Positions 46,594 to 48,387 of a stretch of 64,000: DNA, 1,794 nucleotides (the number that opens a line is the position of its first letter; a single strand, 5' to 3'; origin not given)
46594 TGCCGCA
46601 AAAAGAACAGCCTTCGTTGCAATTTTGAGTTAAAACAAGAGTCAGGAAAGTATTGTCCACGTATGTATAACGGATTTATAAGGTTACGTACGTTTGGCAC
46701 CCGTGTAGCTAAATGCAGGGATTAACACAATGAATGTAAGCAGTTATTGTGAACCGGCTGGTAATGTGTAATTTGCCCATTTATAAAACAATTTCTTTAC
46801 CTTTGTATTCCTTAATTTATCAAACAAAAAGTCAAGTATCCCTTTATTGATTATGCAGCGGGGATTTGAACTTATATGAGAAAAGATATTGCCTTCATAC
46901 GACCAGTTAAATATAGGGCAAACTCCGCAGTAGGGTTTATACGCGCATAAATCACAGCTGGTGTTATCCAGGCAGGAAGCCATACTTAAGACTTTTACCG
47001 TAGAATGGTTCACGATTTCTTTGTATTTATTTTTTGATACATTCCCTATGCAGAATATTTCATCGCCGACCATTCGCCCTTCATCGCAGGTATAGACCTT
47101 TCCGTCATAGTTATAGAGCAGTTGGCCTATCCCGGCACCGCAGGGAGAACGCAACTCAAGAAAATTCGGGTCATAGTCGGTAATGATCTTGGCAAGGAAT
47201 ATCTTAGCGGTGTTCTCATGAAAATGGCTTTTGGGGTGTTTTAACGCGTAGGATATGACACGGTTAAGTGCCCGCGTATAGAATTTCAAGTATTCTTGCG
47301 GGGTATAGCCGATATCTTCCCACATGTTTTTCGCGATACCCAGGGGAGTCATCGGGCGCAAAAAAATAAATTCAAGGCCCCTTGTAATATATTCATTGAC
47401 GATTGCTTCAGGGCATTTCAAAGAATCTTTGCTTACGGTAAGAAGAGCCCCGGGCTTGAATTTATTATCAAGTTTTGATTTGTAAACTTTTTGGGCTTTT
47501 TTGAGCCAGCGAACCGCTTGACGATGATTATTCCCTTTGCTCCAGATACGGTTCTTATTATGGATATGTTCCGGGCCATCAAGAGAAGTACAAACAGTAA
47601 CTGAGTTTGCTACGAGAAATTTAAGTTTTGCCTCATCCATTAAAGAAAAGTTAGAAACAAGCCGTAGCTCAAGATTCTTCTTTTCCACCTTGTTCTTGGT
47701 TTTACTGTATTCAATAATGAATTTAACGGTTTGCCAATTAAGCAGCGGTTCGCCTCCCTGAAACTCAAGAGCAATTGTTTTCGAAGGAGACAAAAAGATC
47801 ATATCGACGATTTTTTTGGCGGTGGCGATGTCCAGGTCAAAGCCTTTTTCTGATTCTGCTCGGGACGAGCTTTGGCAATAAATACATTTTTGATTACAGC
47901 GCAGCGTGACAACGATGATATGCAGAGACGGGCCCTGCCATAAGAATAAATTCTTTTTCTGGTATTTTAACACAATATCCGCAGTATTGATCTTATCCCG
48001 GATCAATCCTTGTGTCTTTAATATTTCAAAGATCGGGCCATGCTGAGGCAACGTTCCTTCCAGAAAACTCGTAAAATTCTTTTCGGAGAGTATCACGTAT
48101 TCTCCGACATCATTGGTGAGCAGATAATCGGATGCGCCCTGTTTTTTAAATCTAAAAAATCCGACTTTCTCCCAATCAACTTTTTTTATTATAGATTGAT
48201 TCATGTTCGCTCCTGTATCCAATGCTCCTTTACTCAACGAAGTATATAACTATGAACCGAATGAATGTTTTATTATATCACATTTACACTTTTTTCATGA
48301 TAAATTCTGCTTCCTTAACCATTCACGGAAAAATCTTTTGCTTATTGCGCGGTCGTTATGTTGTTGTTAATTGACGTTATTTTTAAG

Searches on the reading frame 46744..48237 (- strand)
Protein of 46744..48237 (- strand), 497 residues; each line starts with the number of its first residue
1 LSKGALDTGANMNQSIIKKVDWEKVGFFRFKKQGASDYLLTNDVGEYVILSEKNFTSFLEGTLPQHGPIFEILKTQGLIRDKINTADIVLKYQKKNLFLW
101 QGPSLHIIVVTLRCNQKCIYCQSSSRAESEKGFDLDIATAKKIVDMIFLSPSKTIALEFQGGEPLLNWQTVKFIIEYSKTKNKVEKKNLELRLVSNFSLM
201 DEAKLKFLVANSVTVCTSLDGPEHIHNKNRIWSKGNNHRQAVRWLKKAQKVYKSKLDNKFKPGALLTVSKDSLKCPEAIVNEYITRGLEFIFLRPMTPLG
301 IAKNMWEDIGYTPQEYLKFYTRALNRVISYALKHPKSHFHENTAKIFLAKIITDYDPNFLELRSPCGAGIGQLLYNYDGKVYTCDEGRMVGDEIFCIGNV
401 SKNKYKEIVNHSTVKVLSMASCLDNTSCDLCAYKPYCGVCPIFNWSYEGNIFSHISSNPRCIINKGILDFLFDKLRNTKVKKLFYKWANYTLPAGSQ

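Call 6: search_protein_families(library=ncbifam, proteins=[window:46744-48237:-], max_evalue=0.01)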
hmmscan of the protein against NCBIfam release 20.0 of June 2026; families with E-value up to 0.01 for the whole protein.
window:46744-48237:- (497 aa): 63 families (the best 25 are shown)
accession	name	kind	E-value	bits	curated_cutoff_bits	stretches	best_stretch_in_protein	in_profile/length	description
TIGR03978.1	rSAM_paired_1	equivalog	1.3e-142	475.8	370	1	27-488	3-466/466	His-Xaa-Ser system radical SAM maturase HxsB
NF047865.1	rSAM_PapB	equivalog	3.7e-34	118.4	340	1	108-450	7-326/330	PapB family radical SAM/SPASM ranthipeptide maturase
TIGR04068.1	rSAM_ocin_clost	equivalog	5.1e-31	108.1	500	1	68-433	48-422/462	Cys-rich peptide radical SAM maturase CcpM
TIGR04064.1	rSAM_nif11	equivalog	1.2e-29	103.3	518.7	1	108-242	82-217/459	nif11-like peptide radical SAM maturase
TIGR03906.1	quino_hemo_SAM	equivalog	2.9e-27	95.5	453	2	107-243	97-235/467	quinohemoprotein amine dehydrogenase maturation protein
NF040492.1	not_ScfB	exception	7.3e-27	94.3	855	1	109-451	100-426/450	ScfB-related radical SAM/SPASM orphan maturase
TIGR03974.1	rSAM_six_Cys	equivalog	9.1e-26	90.7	425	1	109-453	102-429/451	thioether cross-link-forming SCIFF peptide maturase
TIGR03942.1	sulfatase_rSAM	equivalog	3.8e-25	88.7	349.45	1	110-442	7-326/363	anaerobic sulfatase maturase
NF035951.1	rSAM_RumMC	equivalog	3.6e-22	78.7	720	1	107-247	115-258/510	RumMC family radical SAM sactipeptide maturase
TIGR04083.1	rSAM_pep_methan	hypoth_equivalog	5.6e-22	78.1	300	1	107-479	3-347/376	TIGR04083 family peptide-modifying radical SAM enzyme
NF041298.1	rSAM_mat_DynA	equivalog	2.2e-20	72.9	450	1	107-450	4-331/356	dynobactin maturation radical SAM/SPASM protein DynA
NF038107.1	rSAM_NF038107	equivalog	3.4e-18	65.6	600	1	76-242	58-226/444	Cys-every-fifth radical SAM/SPASM peptide maturase CefB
TIGR04163.1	rSAM_cobopep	equivalog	4.7e-18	65.2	375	1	77-445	38-392/428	peptide-modifying radical SAM enzyme CbpB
TIGR04280.1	geopep_mat_rSAM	hypoth_equivalog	8.7e-18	64.5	400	1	104-240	84-221/428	geopeptide radical SAM maturase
NF038170.1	lachnocin_rSAM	equivalog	3.5e-17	62.4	550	1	108-253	80-225/440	lachnocin radical SAM maturase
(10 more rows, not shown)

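Call 7: search_protein_families(library=pfam, proteins=[window:46744-48237:-], max_evalue=0.01)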
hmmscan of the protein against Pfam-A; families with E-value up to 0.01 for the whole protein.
window:46744-48237:- (497 aa): 3 families
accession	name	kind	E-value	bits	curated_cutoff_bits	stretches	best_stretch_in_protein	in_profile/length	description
PF04055.27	Radical_SAM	-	9e-13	49.2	29.5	1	108-251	1-139/166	Radical SAM superfamily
PF13353.11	Fer4_12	-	1.1e-07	32.6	22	1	101-220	2-118/137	4Fe-4S single cluster domain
PF13186.11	SPASM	-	6.5e-05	23.6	21.5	1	366-431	1-63/67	Iron-sulfur cluster-binding domain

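Call 48: search_protein_families(library=padloc, proteins=[window:46744-48237:-], max_evalue=0.001)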
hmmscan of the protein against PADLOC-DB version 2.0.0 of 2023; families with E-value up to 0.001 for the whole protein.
window:46744-48237:- (497 aa): 2 families
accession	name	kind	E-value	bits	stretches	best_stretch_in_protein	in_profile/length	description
PDLC02903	pVip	-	1.1e-10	39.4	1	110-251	6-132/257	Viperins not associated with kinases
PDLC02904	pVip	-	1.8e-07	28.9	1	110-247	9-135/262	Viperins associated with kinases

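Call 59: search_dna_similar(query=window:46744-48237:-, collection=plasmids, mode=protein, max_rows=10, max_evalue=1e-20)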
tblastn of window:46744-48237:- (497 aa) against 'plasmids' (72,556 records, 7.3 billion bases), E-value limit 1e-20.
Records with a match: 407; places in all: 408; records where one place covers at least 80% of the query: 83.
Best place of each record, by identity: <60% 407.
By first word of the organism name: Klebsiella 316; Rhizobium 29; Agrobacterium 26; Sinorhizobium 8; Mesorhizobium 4; Novosphingobium 3; Aeromonas 2; Sphingobium 2; Roseomonas 2; Enterobacter 2; and 13 more.
By predicted mobility (MOB-suite, as given by PLSDB): conjugative 324; non-mobilizable 76; mobilizable 7.
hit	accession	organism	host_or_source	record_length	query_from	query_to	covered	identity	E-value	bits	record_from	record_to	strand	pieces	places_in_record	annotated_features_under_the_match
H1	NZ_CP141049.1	Microvirga lotononidis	-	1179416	28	492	94%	34.5%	2e-81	283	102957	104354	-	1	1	none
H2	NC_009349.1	Aeromonas salmonicida subsp. salmonicida A449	-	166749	28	487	93%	33.8%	4e-85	294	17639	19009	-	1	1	hxsB: His-Xaa-Ser system radical SAM maturase HxsB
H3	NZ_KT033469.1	Aeromonas salmonicida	-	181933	28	487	93%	33.8%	4e-85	294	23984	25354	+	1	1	hxsB: His-Xaa-Ser system radical SAM maturase HxsB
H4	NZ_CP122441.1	Mesorhizobium sp. WSM4875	Cicer arietinum kabuli,cell culture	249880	21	489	94%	32.9%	2e-81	283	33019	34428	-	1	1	hxsB: His-Xaa-Ser system radical SAM maturase HxsB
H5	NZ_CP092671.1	Leptospira interrogans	Homo sapiens,blood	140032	28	488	93%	32.8%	7e-76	267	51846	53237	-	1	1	hxsB: His-Xaa-Ser system radical SAM maturase HxsB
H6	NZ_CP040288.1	Nostoc sp. C057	Phaeoceros,pure culture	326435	28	490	93%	32.6%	2e-80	280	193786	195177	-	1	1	hxsB: His-Xaa-Ser system radical SAM maturase HxsB | hxsC: His-Xaa-Ser system radical SAM maturase HxsC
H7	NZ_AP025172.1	Cupriavidus sp. P-10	-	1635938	28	489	93%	32.4%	1e-82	286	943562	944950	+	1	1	none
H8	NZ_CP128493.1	Novosphingobium resinovorum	pure cell culture,soil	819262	28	489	93%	32.3%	2e-77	271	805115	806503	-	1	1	hxsB: His-Xaa-Ser system radical SAM maturase HxsB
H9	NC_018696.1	Paraburkholderia phenoliruptrix BR3459a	Mimosa flocculosa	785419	28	487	93%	32.5%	7e-78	273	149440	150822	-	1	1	hxsB: His-Xaa-Ser system radical SAM maturase HxsB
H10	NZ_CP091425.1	Methylobacter sp. YRD-M1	isolate,wetland soil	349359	29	488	93%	32.4%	2e-81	283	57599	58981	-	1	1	hxsB: His-Xaa-Ser system radical SAM maturase HxsB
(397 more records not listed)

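Call 60: get_annotated_region(hit=H2, flank=4000)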
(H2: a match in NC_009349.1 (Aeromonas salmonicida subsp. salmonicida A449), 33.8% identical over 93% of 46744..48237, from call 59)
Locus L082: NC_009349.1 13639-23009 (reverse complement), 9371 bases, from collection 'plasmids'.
description: Aeromonas salmonicida subsp. salmonicida A449 plasmid 4, complete sequence
organism: Aeromonas salmonicida subsp. salmonicida A449 (NCBI taxid 382245)
taxonomy: Bacteria; Pseudomonadota; Gammaproteobacteria; Aeromonadales; Aeromonadaceae; Aeromonas; Aeromonas salmonicida; Aeromonas salmonicida subsp. salmonicida A449
host: -; source: -; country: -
typing (MOB-suite, as given by PLSDB): conjugative; replicon rep_cluster_71; relaxase MOBH,MOBH; mating-pair formation MPF_F
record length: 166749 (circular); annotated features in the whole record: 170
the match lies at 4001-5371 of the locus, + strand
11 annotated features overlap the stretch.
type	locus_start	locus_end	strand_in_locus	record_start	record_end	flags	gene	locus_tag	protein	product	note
CDS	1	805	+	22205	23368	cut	-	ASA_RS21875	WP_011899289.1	KorB domain-containing protein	-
CDS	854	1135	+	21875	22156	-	-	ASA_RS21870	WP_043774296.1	helix-turn-helix domain-containing protein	-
CDS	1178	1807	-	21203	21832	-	-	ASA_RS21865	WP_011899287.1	type I restriction endonuclease subunit M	-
CDS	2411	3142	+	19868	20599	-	-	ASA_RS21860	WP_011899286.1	hypothetical protein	-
CDS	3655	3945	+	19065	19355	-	hxsD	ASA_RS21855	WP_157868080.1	His-Xaa-Ser system protein HxsD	-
CDS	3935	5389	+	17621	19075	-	hxsB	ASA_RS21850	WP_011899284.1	His-Xaa-Ser system radical SAM maturase HxsB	-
CDS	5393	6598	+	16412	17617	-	hxsC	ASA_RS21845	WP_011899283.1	His-Xaa-Ser system radical SAM maturase HxsC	-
CDS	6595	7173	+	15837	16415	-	hxsA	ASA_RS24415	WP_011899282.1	His-Xaa-Ser repeat protein HxsA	-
CDS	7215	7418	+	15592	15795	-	-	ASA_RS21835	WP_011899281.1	DUF5334 family protein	-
CDS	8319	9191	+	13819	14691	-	-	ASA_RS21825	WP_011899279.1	TnsA endonuclease N-terminal domain-containing protein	-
CDS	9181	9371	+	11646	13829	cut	-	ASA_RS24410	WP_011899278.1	hypothetical protein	-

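Call 61: get_annotated_region(hit=H5, flank=4000)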
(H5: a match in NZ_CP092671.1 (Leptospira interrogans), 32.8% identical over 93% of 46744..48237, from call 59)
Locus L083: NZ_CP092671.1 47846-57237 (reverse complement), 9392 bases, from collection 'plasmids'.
description: Leptospira interrogans strain FMAS_KG1 plasmid pLiSL34, complete sequence
organism: Leptospira interrogans (NCBI taxid 173)
taxonomy: Bacteria; Spirochaetota; Spirochaetia; Leptospirales; Leptospiraceae; Leptospira; Leptospira interrogans
host: -; source: Homo sapiens,blood; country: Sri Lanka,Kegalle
typing (MOB-suite, as given by PLSDB): non-mobilizable; replicon rep_cluster_216,rep_cluster_792
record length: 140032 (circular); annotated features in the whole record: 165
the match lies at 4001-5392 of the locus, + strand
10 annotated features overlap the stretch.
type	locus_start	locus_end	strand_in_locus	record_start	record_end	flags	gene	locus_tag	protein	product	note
CDS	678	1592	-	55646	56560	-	-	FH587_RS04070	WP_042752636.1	Rpn family recombination-promoting nuclease/putative transposase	-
CDS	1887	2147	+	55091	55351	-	-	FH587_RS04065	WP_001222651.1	hypothetical protein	-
CDS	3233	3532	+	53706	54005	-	-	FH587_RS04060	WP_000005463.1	hypothetical protein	-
CDS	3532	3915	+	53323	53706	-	hxsD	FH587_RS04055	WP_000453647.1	His-Xaa-Ser system protein HxsD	-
CDS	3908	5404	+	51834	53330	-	hxsB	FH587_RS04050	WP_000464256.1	His-Xaa-Ser system radical SAM maturase HxsB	-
CDS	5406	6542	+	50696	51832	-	hxsC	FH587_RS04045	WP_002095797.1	His-Xaa-Ser system radical SAM maturase HxsC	-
CDS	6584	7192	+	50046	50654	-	-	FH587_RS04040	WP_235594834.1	mobilome CxxCx(11)CxxC protein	-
CDS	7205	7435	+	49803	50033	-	-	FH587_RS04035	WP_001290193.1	hypothetical protein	-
CDS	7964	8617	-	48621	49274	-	-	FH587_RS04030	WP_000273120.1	hypothetical protein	-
CDS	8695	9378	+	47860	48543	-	-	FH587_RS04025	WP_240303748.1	transposase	-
